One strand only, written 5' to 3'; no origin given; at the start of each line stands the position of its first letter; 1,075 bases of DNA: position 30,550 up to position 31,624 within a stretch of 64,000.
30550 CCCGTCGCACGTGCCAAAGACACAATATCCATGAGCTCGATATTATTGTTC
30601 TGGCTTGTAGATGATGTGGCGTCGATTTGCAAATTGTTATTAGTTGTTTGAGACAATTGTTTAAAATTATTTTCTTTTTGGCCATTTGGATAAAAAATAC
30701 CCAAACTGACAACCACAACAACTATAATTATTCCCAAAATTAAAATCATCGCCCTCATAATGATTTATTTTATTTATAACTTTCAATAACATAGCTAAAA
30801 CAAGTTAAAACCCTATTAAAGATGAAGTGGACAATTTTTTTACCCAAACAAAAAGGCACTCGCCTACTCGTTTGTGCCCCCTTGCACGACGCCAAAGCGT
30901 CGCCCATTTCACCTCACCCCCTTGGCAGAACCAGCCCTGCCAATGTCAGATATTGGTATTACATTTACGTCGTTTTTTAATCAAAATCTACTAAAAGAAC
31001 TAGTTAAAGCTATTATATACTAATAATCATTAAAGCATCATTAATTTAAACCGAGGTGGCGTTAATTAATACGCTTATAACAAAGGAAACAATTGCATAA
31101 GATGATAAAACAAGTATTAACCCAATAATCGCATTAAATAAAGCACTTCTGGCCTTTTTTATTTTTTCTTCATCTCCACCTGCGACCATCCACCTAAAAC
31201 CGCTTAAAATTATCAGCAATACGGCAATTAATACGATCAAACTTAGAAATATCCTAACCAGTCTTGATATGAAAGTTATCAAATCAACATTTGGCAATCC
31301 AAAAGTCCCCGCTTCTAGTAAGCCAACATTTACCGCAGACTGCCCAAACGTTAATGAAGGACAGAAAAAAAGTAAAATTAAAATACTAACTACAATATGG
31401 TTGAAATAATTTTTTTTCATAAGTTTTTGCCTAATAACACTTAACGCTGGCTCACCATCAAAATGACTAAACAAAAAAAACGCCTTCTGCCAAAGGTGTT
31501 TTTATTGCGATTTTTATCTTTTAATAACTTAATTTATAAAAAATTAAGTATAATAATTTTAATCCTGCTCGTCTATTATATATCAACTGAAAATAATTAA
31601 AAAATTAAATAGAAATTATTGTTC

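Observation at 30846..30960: GC-rich structured RNA element with an intrinsic terminator upstream of the fasciclin gene, a candidate riboswitch, attenuator or sRNA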

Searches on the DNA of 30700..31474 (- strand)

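Call 4: search_rna_families(source=window, start=30700, end=31100, threshold=evalue, max_evalue=10, show_alignments=3)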
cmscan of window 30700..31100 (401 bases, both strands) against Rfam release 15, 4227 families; matches with E-value up to 10: 1.
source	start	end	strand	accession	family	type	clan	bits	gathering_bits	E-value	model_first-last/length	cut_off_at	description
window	31063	31089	-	RF02372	PyrC_leader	Cis-reg; leader;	-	18.3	50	2.4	1-50/50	no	PyrC leader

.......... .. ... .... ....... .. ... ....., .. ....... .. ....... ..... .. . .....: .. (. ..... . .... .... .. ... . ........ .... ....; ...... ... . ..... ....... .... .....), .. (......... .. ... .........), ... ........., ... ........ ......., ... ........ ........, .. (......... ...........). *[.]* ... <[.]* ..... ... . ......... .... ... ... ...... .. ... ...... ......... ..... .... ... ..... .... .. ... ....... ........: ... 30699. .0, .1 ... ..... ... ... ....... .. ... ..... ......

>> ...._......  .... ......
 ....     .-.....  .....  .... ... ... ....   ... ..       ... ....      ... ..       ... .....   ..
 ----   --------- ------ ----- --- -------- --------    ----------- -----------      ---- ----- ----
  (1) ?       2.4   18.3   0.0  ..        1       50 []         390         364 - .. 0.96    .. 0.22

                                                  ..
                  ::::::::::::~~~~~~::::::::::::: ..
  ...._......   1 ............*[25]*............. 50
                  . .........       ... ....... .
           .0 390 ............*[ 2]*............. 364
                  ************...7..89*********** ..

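Call 41: search_rna_families(source=window, start=30835, end=30965, threshold=evalue, max_evalue=10, show_alignments=5)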
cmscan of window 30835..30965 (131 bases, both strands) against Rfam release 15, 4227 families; matches with E-value up to 10: 1.
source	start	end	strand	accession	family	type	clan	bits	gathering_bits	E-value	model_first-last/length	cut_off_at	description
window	30868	30912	-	RF01079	RF_site3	Cis-reg; frameshift_element;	-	12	50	8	1-39/39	no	Putative RNA-dependent RNA polymerase ribosomal frameshift site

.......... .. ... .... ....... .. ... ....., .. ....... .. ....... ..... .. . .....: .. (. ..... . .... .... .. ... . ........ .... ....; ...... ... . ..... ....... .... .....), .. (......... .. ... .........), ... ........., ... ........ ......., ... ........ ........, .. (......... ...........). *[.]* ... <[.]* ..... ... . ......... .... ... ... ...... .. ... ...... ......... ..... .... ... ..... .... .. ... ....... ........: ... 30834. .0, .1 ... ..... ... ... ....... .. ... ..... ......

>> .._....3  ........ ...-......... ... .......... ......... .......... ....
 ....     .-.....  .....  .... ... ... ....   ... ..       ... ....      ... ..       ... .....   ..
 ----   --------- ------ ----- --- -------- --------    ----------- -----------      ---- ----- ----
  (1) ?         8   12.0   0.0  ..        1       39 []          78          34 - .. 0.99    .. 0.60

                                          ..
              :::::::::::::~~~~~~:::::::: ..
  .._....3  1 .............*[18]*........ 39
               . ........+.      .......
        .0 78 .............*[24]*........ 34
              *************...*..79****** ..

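Call 42: search_rna_families(sources=[L027, L048, L033, L039, L068, L069, L090, L013, L014, L031, L059, L064, L019, L028, L032, L038, L061, L041, L051, L084], threshold=gathering)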
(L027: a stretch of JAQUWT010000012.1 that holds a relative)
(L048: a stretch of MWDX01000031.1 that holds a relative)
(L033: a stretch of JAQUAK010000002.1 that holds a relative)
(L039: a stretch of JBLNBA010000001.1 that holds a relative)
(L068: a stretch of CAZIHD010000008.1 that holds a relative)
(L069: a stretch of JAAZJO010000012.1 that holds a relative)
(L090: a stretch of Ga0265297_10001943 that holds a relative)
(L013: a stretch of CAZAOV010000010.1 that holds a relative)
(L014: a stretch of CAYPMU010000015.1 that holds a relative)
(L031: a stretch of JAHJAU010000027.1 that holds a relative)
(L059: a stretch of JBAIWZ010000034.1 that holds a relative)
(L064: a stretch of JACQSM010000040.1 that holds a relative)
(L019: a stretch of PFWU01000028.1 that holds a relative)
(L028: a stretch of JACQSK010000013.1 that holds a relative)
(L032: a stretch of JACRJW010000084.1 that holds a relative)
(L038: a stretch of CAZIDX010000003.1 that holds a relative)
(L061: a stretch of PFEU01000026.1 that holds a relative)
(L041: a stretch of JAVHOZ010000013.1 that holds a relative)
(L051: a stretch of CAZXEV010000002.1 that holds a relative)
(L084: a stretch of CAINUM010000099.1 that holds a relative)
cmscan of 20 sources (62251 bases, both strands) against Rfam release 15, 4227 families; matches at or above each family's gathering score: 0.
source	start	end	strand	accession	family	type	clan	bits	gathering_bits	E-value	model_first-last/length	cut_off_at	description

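Call 63: build_rna_model(alignment_id=A5)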
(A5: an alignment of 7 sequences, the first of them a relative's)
Model R1 built from alignment A5 (7 sequences, 101 columns); structure: RNAalifold consensus.
model positions 91; base pairs 16; branch points 0; effective number of sequences 3.85; information 0.627 bits per position. Calibrated on 0.2 Mb of random sequence (short: E-values are rough).
structure used (alignment columns):
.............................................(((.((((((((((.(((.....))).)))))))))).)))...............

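Call 64: search_with_rna_model(model_id=R1, sources=[window, L005, L010, L013, L014, L019, L021, L023, L027, L028, L029, L031, L032, L033, L035, L038, L039, L040, L041, L043, L044, L046, L047, L048, L051, L053, L055, L056, L057, L058, L059, L060, L061, L063, L064, L065, L067, L068, L069, L071, L072, L073, L074, L075, L079, L083, L084, L087, L088, L089, L090, L091, L093, L094, L095, L101], max_evalue=1)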
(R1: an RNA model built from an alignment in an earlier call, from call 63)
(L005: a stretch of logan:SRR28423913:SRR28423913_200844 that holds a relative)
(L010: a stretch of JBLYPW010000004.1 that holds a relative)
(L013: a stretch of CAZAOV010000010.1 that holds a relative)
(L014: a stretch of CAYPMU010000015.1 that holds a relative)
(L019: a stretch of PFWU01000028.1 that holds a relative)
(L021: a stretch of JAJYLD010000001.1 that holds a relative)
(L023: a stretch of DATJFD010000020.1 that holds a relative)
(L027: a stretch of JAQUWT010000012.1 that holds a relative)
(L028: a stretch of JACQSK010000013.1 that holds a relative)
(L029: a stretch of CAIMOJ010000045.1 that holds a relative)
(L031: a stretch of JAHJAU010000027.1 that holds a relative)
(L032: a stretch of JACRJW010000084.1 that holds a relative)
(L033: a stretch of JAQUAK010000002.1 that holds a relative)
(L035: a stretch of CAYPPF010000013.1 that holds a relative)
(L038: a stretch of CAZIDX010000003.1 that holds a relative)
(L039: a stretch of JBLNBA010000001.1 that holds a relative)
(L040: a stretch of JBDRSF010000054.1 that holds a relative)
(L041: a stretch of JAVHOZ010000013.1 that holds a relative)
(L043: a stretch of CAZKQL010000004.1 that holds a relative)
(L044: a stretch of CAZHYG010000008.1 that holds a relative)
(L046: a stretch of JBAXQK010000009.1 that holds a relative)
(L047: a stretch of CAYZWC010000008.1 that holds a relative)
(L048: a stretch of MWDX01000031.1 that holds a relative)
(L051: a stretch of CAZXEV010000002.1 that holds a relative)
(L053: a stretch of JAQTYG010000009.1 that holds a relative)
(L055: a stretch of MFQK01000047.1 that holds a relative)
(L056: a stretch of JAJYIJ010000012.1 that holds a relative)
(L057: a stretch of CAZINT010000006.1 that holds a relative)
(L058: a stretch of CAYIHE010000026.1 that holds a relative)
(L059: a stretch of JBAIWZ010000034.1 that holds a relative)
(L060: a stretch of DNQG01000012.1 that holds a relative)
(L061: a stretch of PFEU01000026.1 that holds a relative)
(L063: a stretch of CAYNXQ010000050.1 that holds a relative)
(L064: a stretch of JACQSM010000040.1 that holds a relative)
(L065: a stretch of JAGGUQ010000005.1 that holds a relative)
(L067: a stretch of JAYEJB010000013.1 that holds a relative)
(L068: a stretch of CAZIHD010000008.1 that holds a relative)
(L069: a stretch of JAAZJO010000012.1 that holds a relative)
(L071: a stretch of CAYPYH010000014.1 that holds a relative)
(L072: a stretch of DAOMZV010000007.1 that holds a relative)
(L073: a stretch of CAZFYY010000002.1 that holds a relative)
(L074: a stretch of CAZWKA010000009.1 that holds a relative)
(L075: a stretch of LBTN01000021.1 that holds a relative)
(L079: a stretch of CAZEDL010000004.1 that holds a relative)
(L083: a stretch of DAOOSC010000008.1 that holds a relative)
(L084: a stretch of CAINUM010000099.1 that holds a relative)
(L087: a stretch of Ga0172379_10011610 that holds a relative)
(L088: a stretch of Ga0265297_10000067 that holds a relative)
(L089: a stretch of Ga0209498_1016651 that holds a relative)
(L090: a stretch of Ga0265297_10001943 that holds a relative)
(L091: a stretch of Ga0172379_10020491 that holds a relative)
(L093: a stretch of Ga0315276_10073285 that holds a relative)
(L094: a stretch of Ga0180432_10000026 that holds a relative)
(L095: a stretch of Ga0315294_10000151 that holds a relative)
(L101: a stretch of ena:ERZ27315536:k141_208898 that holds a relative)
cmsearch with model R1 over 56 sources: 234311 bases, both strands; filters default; matches with E-value up to 1: 14.
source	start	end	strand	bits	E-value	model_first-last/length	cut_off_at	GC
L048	1911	1995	+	87.7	1.5e-18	1-91/91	no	0.4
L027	1900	1984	+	87.1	2e-18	1-91/91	no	0.44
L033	1901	1991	+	84.5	8.6e-18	1-91/91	no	0.38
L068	1894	1985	+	81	6.3e-17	1-91/91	no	0.53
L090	631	723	+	80.2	9.8e-17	1-91/91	no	0.38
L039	1906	1992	+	73.5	4.1e-15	1-91/91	no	0.53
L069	1917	2006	+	60.2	6.9e-12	1-91/91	no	0.31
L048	1942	1982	-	29.2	0.00025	38-79/91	no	0.49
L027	1931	1971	-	28.2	0.00042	38-79/91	no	0.56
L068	1919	1997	-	26.4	0.0011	1-91/91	no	0.49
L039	1938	1979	-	25.8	0.0016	38-79/91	no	0.64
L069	1954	1992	-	24.3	0.0038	39-77/91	no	0.41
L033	1937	1978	-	21.2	0.021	38-79/91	no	0.5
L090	657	739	-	15.2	0.6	1-91/91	no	0.35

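Call 71: search_rna_families(sources=[L087, L005, L003], threshold=evalue, max_evalue=0.1)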
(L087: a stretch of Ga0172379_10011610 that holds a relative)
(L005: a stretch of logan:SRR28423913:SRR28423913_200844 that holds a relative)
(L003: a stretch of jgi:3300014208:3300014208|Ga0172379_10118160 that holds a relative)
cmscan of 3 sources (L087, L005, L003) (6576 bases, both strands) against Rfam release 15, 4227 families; matches with E-value up to 0.1: 2.
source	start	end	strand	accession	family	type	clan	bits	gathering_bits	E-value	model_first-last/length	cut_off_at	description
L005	862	925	-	RF03858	mir-1991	Gene; miRNA;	-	26.4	66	0.099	1-66/66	no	mir-1991 microRNA precursor family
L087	887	968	+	RF02784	SorX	Gene; sRNA;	-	24.5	46.6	0.014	1-73/73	no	Singlet oxygen resistance RNA X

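Call 73: search_dna_similar(query=window:30835-30965:-, collection=plasmids, mode=distant, max_evalue=0.01, max_rows=5)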
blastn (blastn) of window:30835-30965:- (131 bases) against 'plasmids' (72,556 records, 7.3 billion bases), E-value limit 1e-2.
No match.

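Call 74: search_dna_similar(query=window:30835-30965:-, collection=phages, mode=distant, max_evalue=0.01, max_rows=5)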
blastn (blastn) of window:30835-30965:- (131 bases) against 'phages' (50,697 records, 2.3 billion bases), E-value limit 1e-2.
No match.
